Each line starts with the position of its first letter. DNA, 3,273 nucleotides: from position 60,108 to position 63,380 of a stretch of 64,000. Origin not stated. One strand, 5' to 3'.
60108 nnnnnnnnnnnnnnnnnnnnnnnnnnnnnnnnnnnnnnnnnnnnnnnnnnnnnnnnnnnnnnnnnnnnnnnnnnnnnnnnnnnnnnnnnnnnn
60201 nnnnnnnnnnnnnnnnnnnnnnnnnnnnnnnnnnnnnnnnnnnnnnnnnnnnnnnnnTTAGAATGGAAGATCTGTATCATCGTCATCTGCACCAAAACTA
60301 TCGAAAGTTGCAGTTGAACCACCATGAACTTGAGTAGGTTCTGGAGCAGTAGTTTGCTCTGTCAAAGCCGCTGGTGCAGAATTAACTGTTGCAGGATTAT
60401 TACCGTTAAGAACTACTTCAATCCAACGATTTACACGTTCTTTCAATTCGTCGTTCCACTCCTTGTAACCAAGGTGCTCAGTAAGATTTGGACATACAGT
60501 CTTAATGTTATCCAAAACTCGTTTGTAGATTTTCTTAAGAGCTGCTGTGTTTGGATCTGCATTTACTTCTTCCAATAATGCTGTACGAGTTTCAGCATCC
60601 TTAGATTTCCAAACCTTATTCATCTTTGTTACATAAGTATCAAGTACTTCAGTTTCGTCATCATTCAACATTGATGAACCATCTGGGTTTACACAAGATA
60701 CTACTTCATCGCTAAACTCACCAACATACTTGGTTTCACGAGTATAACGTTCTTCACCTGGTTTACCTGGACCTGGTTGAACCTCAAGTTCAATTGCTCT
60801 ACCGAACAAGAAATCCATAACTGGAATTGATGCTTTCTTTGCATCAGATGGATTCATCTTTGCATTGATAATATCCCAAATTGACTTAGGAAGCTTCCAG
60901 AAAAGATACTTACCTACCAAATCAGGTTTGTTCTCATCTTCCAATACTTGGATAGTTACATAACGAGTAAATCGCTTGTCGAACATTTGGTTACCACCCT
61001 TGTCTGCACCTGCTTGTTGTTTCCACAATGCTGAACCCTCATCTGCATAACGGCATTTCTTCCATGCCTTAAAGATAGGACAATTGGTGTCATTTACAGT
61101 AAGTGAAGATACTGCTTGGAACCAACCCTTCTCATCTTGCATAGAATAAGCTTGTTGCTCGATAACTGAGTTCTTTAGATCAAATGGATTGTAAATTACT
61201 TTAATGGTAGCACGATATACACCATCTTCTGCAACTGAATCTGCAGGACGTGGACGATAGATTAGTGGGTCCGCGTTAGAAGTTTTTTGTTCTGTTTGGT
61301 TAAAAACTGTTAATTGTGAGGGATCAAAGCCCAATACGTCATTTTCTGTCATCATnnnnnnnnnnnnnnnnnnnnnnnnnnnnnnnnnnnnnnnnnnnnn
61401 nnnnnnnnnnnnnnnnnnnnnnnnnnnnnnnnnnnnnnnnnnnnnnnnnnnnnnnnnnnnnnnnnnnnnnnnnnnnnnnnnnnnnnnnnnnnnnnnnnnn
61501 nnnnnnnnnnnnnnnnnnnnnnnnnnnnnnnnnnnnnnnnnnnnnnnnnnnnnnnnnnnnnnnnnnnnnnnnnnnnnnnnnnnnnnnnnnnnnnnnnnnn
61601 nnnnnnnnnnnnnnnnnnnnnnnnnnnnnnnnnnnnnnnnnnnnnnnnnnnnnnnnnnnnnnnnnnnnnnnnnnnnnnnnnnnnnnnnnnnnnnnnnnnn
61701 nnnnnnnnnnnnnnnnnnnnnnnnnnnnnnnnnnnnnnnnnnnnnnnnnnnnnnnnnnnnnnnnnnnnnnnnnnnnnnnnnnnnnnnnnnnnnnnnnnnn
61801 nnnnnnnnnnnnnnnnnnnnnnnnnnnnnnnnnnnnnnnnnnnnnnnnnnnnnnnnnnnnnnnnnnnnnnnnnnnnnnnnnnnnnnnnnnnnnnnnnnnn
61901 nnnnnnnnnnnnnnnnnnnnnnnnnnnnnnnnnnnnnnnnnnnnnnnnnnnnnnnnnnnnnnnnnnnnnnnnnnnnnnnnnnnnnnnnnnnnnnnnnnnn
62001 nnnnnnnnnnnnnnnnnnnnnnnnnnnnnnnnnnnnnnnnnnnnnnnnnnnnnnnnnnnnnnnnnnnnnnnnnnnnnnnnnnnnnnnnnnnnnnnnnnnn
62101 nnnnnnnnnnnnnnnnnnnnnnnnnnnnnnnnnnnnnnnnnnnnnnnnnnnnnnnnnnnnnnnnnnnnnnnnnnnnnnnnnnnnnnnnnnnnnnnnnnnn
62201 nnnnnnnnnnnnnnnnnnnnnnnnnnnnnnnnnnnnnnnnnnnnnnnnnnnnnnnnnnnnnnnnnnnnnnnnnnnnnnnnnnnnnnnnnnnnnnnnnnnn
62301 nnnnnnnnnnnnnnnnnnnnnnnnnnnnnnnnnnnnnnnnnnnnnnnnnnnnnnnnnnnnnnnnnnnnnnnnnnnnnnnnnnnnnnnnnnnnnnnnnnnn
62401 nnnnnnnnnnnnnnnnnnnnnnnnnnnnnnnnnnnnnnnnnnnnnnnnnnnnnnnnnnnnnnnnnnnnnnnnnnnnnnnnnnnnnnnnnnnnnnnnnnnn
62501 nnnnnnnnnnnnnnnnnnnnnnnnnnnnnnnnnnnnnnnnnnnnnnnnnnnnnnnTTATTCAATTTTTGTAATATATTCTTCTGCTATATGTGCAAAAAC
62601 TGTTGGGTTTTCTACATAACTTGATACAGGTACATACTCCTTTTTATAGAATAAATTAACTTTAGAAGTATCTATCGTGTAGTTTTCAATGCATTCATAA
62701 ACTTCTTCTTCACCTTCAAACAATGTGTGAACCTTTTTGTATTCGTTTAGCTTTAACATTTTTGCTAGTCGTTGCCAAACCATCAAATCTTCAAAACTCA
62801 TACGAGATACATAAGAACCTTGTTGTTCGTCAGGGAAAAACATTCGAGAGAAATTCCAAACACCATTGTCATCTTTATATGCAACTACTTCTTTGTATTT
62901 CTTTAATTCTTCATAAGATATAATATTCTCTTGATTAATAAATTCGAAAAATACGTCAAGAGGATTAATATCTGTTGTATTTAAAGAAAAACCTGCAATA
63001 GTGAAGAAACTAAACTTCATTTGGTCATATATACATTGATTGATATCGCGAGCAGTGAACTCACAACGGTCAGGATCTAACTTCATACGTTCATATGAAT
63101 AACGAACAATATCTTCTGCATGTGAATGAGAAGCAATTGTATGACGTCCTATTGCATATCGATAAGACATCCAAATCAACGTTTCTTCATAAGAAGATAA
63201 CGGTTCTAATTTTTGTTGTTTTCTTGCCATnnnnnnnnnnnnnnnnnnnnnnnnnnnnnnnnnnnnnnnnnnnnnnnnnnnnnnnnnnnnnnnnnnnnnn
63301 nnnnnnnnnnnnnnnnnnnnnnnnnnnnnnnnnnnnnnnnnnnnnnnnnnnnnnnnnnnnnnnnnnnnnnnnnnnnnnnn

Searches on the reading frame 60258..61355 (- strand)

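Call 6: search_protein_families(library=pfam, proteins=[window:60258-61355:-], max_evalue=0.01)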
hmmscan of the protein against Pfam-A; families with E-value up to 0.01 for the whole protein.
window:60258-61355:- (365 aa): 1 family
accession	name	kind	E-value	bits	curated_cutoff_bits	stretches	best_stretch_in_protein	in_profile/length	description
PF08804.16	gp32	-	1.5e-06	28.8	26.8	1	70-220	25-180/208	gp32 DNA binding protein like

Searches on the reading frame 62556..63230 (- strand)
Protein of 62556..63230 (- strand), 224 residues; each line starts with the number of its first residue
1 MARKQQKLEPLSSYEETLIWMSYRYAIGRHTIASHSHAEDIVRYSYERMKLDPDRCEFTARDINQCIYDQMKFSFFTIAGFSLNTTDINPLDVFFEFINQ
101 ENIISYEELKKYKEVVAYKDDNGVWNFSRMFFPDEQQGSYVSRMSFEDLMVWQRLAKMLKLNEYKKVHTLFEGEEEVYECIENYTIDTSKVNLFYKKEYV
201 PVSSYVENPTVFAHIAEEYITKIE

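Call 76: find_encoding_contigs(protein=window:62556-63230:-, flank=10000, max_places=3)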
Protein window:62556-63230:- (224 aa): 3 contigs read that carry it; 2 places shown.
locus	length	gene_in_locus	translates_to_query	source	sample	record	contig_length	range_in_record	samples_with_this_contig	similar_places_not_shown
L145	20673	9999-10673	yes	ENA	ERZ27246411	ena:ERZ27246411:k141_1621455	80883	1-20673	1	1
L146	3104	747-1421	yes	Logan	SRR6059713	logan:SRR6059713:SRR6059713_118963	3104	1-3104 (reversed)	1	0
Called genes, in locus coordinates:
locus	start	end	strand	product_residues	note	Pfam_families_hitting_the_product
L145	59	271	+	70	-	-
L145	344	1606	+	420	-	PF11440:AGT (faint)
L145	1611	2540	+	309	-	-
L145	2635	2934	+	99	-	-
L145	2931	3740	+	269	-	-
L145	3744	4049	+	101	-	-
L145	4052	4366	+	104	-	-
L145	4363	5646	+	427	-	PF10127:RlaP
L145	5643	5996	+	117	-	-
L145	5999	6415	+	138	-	-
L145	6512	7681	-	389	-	-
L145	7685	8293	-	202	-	-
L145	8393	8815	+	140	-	-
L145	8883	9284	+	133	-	-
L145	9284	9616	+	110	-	-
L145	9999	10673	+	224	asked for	-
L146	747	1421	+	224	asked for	-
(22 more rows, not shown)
